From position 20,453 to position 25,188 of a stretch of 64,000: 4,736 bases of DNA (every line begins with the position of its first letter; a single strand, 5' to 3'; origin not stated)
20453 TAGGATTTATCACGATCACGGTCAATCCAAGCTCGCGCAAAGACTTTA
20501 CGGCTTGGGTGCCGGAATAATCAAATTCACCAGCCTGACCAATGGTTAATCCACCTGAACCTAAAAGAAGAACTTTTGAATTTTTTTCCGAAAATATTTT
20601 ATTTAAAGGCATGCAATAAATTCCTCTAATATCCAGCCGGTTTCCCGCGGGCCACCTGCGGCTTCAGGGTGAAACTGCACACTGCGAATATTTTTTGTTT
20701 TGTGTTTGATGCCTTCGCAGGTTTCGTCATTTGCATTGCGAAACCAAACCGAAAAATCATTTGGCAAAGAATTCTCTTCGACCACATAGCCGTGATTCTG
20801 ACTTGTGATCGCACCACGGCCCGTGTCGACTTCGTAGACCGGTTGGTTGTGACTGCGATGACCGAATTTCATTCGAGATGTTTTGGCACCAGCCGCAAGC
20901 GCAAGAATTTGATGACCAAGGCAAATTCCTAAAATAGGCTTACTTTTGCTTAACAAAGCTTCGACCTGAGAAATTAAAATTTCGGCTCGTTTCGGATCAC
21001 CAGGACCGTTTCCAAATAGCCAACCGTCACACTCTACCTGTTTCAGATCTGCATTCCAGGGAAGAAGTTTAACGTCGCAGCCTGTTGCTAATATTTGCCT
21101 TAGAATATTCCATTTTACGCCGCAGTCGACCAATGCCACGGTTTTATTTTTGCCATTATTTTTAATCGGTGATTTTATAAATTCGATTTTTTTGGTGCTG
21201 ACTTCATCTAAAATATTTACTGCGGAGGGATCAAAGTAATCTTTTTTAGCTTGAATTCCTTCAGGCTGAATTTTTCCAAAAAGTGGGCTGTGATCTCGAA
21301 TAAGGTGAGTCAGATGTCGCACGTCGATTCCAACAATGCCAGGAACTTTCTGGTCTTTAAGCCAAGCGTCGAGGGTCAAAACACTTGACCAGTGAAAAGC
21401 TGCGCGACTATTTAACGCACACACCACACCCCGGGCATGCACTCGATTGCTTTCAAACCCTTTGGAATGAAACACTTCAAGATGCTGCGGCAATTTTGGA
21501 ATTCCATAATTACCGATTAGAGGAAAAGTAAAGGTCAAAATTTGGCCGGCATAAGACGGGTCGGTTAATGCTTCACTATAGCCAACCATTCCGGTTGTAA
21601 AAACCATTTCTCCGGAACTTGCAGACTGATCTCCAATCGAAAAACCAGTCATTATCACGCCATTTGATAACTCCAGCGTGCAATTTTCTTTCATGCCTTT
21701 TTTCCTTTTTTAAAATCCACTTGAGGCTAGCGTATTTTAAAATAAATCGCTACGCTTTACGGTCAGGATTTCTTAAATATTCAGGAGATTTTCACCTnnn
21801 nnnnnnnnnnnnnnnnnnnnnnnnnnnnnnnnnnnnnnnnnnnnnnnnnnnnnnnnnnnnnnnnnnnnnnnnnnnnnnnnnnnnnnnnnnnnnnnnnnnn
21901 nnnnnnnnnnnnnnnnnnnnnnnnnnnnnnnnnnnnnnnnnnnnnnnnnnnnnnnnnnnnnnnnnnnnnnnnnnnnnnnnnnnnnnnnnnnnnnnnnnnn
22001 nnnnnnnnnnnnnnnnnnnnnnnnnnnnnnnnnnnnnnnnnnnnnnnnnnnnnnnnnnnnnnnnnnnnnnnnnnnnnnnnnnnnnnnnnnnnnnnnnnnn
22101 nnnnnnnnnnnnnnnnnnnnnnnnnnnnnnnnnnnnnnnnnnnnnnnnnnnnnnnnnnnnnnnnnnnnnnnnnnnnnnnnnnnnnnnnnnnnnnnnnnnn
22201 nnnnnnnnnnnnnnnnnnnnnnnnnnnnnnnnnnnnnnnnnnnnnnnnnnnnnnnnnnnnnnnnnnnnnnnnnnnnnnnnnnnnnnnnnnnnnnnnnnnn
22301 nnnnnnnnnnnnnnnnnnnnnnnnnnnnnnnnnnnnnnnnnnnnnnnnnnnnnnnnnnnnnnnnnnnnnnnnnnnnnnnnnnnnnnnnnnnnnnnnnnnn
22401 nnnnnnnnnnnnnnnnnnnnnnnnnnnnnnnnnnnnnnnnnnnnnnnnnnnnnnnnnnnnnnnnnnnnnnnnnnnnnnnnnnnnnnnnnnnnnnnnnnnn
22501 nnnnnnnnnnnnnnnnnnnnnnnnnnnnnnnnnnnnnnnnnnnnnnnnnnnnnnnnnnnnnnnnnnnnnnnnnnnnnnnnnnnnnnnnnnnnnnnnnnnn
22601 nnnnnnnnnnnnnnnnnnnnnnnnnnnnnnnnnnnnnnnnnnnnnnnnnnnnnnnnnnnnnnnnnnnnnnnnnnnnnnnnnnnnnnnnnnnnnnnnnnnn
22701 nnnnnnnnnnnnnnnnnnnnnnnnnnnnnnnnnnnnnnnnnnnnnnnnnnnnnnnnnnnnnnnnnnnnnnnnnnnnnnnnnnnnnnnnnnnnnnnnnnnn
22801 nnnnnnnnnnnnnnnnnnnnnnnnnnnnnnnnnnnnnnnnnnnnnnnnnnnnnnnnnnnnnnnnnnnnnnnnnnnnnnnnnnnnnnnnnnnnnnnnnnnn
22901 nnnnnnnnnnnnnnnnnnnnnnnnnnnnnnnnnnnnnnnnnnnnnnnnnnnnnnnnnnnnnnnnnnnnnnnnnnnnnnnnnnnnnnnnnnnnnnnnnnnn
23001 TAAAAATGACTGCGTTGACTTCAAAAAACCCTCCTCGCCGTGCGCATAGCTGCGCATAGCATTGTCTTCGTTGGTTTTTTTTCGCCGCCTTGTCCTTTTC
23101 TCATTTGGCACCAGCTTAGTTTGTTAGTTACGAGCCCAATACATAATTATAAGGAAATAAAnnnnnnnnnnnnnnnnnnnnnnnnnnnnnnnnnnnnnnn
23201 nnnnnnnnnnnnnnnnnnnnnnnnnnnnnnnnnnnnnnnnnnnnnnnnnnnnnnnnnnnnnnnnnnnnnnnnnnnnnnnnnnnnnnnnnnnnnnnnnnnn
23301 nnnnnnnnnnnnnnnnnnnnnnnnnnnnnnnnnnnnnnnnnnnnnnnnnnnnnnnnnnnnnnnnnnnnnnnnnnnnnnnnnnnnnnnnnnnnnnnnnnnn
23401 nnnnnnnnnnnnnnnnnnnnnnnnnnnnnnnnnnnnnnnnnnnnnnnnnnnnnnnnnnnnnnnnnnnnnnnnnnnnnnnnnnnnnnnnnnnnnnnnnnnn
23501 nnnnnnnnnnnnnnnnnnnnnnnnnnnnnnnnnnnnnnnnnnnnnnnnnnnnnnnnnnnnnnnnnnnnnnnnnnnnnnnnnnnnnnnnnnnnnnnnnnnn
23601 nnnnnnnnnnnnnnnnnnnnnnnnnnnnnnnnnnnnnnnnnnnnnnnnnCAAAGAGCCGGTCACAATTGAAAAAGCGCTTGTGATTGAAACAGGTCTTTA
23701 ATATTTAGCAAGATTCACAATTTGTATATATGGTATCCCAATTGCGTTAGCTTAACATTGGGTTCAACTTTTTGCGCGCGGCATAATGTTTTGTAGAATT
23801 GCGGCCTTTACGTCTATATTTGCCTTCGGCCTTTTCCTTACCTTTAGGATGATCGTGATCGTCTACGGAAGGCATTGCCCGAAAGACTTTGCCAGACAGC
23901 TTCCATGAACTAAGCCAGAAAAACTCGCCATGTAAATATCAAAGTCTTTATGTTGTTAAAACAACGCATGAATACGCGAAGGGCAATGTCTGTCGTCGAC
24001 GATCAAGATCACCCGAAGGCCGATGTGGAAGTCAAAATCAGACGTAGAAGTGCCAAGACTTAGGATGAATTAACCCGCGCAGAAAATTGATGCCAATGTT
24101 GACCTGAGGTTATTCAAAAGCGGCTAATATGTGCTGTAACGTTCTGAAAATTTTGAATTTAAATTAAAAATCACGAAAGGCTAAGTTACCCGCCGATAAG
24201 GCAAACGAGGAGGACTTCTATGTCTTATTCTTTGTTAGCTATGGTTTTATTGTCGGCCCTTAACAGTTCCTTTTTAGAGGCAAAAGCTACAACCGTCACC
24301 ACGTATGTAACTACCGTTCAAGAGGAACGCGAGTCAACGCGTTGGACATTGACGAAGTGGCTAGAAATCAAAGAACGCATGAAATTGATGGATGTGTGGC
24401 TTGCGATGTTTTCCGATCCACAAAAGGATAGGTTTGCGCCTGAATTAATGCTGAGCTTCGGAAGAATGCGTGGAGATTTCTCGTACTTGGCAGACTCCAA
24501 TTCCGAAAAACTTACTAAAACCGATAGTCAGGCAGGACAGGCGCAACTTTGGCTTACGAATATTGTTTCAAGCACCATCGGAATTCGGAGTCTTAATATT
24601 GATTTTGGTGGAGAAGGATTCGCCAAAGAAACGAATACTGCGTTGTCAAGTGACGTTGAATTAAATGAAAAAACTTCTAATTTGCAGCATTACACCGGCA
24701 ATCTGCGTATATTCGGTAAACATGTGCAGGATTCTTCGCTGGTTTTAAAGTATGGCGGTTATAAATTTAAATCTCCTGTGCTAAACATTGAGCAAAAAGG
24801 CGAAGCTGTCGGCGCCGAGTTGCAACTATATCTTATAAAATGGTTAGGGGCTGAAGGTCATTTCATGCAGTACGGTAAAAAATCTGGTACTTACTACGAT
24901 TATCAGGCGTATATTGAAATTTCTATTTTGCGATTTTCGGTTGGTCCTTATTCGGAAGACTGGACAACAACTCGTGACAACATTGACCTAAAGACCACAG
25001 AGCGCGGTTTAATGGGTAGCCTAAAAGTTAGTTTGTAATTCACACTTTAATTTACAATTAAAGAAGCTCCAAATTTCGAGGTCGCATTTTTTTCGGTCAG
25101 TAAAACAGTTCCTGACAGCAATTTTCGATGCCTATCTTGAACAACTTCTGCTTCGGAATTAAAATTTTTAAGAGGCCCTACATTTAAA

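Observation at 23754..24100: Element B: a diverged second copy with strongly maintained helices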

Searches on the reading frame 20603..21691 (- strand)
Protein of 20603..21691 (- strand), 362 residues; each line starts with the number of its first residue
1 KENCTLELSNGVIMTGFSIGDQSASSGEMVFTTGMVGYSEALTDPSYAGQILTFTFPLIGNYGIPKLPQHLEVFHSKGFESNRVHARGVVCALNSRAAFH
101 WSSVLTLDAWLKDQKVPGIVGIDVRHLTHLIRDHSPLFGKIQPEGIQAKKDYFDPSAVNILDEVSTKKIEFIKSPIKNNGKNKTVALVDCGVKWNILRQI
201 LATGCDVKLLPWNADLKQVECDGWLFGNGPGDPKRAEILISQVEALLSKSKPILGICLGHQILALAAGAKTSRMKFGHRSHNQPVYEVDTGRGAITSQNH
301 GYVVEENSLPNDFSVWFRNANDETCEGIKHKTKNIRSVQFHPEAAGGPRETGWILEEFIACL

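Call 64: search_protein_families(library=pfam, proteins=[window:20603-21691:-], max_evalue=0.001)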
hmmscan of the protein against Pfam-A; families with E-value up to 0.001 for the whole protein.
window:20603-21691:- (362 aa): 3 families
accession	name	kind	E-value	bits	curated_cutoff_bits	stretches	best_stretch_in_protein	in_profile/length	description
PF00117.34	GATase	-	1.7e-48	165.2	22.8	1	187-359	2-188/190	Glutamine amidotransferase class-I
PF00988.28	CPSase_sm_chain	-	5.2e-40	136.6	27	1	6-140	1-125/126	Carbamoyl-phosphate synthase small chain, CPSase domain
PF07722.19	Peptidase_C26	-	3.8e-09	37.1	20.5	1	229-343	84-219/219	Peptidase C26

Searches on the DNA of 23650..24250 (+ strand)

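Call 14: search_rna_families(source=window, start=23650, end=24250, threshold=evalue, max_evalue=10)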
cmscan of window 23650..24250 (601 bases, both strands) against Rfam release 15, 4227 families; matches with E-value up to 10: 4.
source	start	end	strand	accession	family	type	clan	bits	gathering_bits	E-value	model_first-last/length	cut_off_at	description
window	23660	23691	-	RF01373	CRISPR-DR60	Gene; CRISPR;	-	19.6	45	0.82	1-37/37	no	CRISPR RNA direct repeat element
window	24122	24184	+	RF00279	SNORD45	Gene; snRNA; snoRNA; CD-box;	-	14.7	42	8.9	1-72/72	no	Small nucleolar RNA SNORD45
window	24092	24121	+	RF00282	SNORD48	Gene; snRNA; snoRNA; CD-box;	-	12.8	36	4.6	1-63/63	no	Small nucleolar RNA SNORD48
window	24062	24109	+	RF01144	sR17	Gene; snRNA; snoRNA; CD-box;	-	10.7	36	9.1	1-55/55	no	Small nucleolar RNA sR17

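Call 28: search_dna_similar(query=window:23740-24120:+, collection=plasmids, mode=distant, max_evalue=0.01)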
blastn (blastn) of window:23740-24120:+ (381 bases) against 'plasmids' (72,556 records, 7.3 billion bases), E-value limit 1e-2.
No match.

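Call 29: search_dna_similar(query=window:23740-24120:+, collection=phages, mode=distant, max_evalue=0.01)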
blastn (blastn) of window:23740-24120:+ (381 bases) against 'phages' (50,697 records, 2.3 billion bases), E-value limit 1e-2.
No match.

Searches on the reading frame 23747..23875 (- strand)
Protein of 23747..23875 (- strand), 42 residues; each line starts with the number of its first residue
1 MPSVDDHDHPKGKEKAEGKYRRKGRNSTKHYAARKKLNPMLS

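Call 57: search_protein_families(library=pfam, proteins=[window:23747-23875:-], max_evalue=0.1)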
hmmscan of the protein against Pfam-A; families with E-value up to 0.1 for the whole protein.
window:23747-23875:- (42 aa): 0 families

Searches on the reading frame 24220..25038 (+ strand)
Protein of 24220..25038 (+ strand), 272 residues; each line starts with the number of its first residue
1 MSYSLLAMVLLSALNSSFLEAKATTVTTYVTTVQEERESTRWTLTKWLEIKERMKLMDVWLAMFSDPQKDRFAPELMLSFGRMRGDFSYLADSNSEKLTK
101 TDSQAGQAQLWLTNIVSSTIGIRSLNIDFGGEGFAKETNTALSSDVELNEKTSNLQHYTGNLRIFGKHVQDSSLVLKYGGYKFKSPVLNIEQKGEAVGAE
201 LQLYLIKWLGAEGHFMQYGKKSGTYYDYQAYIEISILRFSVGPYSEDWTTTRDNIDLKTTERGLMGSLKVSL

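Call 13: find_encoding_contigs(protein=window:24220-25038:+, flank=3000, max_places=10)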
Protein window:24220-25038:+ (272 aa): 1 contig read that carries it; 1 place shown.
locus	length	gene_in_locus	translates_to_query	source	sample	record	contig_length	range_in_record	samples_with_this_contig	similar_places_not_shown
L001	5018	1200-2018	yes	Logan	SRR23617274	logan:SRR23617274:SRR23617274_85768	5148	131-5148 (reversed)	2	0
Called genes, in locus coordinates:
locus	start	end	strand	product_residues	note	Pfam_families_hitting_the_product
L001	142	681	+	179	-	PF00160:Pro_isomerase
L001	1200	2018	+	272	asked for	-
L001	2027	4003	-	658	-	PF04305:DUF455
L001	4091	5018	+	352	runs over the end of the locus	?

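Call 22: find_homologous_proteins(query=window:24220-25035:+)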
Query window:24220-25035:+ (272 aa): 240 proteins with E <= 0.001 among 565 candidates; the best 120 are listed.
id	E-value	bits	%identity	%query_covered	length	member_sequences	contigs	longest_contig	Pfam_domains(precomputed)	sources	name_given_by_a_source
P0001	5.9e-175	598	100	100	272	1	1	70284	-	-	-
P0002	2.2e-92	327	56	100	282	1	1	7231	-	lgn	-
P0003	1.6e-86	308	53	88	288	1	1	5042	-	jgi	jgi:hypothetical protein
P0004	2.5e-86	307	53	88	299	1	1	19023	-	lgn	-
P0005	7.5e-83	296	53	88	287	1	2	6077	-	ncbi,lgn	-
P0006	9.9e-78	279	48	100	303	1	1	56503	-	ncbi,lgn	-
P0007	7.1e-77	276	52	88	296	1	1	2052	-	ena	-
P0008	7.1e-76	273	49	100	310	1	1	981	-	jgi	jgi:hypothetical protein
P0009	1.6e-75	272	47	100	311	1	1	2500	-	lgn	-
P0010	5.2e-75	270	48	97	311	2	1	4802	-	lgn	-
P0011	9.9e-75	269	49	88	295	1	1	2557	-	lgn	-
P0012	1.5e-74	269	48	93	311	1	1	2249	-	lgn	-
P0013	5.6e-74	267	50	90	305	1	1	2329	-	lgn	-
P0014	4.1e-73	264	46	95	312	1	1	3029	-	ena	-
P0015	2.4e-72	262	49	88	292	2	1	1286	-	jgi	jgi:hypothetical protein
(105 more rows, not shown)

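Call 23: find_encoding_contigs(protein=P0002, flank=4000, max_places=3)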
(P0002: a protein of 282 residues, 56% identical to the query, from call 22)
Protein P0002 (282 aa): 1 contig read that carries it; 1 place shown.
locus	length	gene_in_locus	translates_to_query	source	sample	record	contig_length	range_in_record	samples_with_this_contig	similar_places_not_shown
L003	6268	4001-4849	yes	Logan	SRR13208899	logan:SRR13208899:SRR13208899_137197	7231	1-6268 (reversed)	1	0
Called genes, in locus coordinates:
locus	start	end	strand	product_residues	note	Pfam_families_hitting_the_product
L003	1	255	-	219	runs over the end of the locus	PF09837:DUF2064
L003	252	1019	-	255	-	PF00535:Glycos_transf_2 (weak)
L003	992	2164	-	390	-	PF01135:PCMT (weak), PF13489:Methyltransf_23 (weak), PF01209:Ubie_methyltran (weak), PF13847:Methyltransf_31, PF08242:Methyltransf_12 (faint), PF13649:Methyltransf_25, PF13847:Methyltransf_31, PF08241:Methyltransf_11 (weak)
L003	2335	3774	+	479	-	PF19425:Csd3_N2 (faint), PF01551:Peptidase_M23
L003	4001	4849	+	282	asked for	-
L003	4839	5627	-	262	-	PF00903:Glyoxalase, PF18029:Glyoxalase_6 (weak)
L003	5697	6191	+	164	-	PF01590:GAF, PF13185:GAF_2 (weak)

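Call 24: find_encoding_contigs(protein=P0004, flank=4000, max_places=3)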
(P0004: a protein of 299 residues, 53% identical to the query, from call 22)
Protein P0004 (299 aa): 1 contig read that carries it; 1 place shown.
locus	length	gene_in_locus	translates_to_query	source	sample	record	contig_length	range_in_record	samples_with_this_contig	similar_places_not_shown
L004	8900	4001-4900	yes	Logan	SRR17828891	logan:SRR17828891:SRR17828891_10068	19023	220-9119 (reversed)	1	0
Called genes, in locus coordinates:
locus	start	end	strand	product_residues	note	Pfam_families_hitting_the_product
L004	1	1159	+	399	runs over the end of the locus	PF13173:AAA_14, PF13635:DUF4143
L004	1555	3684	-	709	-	-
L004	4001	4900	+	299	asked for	-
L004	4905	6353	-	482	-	PF01551:Peptidase_M23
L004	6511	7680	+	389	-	PF13489:Methyltransf_23 (weak), PF01135:PCMT (weak), PF01209:Ubie_methyltran (weak), PF13847:Methyltransf_31, PF13649:Methyltransf_25, PF08241:Methyltransf_11 (weak), PF13649:Methyltransf_25 (weak), PF13847:Methyltransf_31, +1 more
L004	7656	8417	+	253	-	PF00535:Glycos_transf_2 (weak)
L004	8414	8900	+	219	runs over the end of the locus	PF09837:DUF2064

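Call 25: find_encoding_contigs(protein=P0006, flank=4000, max_places=3)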
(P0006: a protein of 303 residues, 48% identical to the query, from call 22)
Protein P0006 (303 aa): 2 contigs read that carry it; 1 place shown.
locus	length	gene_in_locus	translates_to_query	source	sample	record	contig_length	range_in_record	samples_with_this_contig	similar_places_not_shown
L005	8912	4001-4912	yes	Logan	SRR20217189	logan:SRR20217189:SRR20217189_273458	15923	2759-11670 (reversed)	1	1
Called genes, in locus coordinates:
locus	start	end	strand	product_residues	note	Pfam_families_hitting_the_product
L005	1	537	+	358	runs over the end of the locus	PF13365:Trypsin_2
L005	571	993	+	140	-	PF01451:LMWPc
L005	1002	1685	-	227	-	PF09837:DUF2064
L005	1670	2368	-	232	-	-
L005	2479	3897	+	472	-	PF19425:Csd3_N2 (weak), PF01551:Peptidase_M23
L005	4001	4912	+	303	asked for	-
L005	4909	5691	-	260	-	PF13669:Glyoxalase_4 (faint), PF18029:Glyoxalase_6, PF22677:Ble-like_N (faint), PF00903:Glyoxalase, PF18029:Glyoxalase_6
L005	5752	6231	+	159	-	PF01590:GAF (weak), PF13185:GAF_2 (weak)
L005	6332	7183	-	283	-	PF00126:HTH_1, PF03466:LysR_substrate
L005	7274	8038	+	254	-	PF01925:TauE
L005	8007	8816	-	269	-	PF00891:Methyltransf_2 (weak), PF01209:Ubie_methyltran, PF05175:MTS (weak), PF13489:Methyltransf_23, PF13847:Methyltransf_31, PF08241:Methyltransf_11, PF08242:Methyltransf_12, PF13649:Methyltransf_25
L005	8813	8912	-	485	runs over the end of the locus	PF04389:Peptidase_M28, PF01546:Peptidase_M20, PF07687:M20_dimer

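Call 41: find_related_loci(query=A4, collection=genome_contigs, flank=10000)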
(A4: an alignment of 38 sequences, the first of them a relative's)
Query A4 (272 aa) in genome_contigs; peptide patterns used: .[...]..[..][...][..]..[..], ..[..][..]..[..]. (x = any residue, [..] = any of these).
91 stretches matched a pattern; 59 encode a relative of the query (tblastn E <= 1e-3); 59 distinct loci.
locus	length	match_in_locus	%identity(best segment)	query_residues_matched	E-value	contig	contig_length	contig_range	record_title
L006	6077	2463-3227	53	34-272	2e-84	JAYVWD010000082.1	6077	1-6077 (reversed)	MAG: Pseudomonadota bacterium isolate GL82_DN_concoct_127 GL82_DN_concoct_127_81, whole genome shotgun sequence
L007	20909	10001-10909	48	1-272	6e-81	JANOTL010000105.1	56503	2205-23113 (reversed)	MAG: Pseudomonadota bacterium isolate VAR_39_metabat_297 VAR_39_k141_2128502, whole genome shotgun sequence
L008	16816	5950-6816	46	5-272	7e-76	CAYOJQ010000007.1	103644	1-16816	MAG TPA_asm: uncultured Oligoflexales bacterium isolate SRP263991_co5_193 genome assembly, contig: NODE_451_length_10364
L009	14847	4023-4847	47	24-272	4e-75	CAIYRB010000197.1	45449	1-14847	MAG: uncultured proteobacterium isolate Umea_bin-10125 genome assembly, contig: bin-10125:197/212, whole genome shotgun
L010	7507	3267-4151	46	1-270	4e-71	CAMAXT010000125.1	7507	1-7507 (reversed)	MAG: Pseudobacteriovorax antillogorgiicola isolate MH-08apr19-170 genome assembly, contig: MH-08apr19-C22463, whole geno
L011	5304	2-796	45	46-272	2e-70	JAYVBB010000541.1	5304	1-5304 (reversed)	MAG: Pseudomonadota bacterium isolate GL27_UP_concoct_47 GL27_UP_concoct_47_540, whole genome shotgun sequence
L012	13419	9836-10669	44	24-270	6e-69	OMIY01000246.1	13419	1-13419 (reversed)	bacterium isolate AM_0764 genome assembly, contig: AM_0764_246, whole genome shotgun sequence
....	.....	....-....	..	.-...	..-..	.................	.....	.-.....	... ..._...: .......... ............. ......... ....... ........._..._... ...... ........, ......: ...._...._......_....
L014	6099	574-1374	45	34-270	1e-65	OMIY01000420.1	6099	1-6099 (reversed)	bacterium isolate AM_0764 genome assembly, contig: AM_0764_420, whole genome shotgun sequence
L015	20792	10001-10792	44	4-272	8e-64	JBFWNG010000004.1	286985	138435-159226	MAG: Oligoflexales bacterium isolate CA_2019_TPBF_107 NODE_373_length_286985_cov_18.078603_TPBF, whole genome shotgun se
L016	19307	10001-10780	46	24-248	9e-62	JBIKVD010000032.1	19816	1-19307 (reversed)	MAG: Oligoflexales bacterium isolate ME2015-08-19_3300042395_group6_bin52 Rohwer_bin1138_scaffold_662_c1, whole genome s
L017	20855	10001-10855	43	6-272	2e-61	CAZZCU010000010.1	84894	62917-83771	MAG TPA_asm: uncultured Oligoflexales bacterium isolate SRP344714_co1_131 genome assembly, contig: NODE_633_length_84894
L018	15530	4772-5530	45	20-248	5e-61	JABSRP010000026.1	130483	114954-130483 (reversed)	MAG: Pseudobacteriovorax sp. isolate DT_89 DT-Pseudobacteriovorax-1_scaffold_27, whole genome shotgun sequence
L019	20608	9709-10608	44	5-272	5e-60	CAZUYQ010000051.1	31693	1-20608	MAG TPA_asm: uncultured Polynucleobacter sp. isolate SRP285395_co2_426 genome assembly, contig: NODE_2267_length_31693_c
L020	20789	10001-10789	43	5-249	5e-59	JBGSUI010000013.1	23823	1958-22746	MAG: Oligoflexales bacterium isolate JTS-AC429 k141_333551, whole genome shotgun sequence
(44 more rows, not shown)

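Call 57: search_protein_families(library=pfam, proteins=[window:24220-25035:+], max_evalue=0.1)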
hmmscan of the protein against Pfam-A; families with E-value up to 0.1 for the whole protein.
window:24220-25035:+ (272 aa): 0 families
